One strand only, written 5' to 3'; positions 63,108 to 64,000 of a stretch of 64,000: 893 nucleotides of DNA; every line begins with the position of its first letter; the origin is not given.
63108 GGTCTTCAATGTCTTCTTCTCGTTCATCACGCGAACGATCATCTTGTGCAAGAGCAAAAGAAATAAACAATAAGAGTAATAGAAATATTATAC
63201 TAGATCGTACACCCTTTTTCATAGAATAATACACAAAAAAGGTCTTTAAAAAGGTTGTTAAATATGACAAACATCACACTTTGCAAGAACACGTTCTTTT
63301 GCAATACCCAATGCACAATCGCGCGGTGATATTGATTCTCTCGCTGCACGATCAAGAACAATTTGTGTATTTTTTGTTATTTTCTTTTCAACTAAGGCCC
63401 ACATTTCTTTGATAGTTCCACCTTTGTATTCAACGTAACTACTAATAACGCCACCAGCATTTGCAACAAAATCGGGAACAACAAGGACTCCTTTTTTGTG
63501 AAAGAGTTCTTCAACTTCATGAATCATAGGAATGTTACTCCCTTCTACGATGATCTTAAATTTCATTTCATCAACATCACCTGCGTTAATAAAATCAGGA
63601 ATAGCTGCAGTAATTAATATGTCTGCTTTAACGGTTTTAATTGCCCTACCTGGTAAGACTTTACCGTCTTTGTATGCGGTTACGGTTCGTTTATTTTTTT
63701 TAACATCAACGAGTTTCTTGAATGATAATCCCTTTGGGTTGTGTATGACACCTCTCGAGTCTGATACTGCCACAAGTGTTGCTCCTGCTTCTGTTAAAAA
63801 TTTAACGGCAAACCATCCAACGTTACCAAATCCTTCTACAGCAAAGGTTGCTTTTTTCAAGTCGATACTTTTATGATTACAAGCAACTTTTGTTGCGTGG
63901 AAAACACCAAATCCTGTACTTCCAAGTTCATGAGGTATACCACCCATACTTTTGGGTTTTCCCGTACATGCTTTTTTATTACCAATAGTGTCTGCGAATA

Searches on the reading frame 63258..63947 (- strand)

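Call 54: search_protein_families(library=pfam, proteins=[window:63258-63947:-], max_evalue=0.0001)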
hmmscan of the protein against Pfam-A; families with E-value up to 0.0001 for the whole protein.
window:63258-63947:- (229 aa): 1 family
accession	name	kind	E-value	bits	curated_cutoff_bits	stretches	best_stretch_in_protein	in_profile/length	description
PF00208.27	ELFV_dehydrog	-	8e-55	186.6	23.4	1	2-221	1-234/241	Glutamate/Leucine/Phenylalanine/Valine dehydrogenase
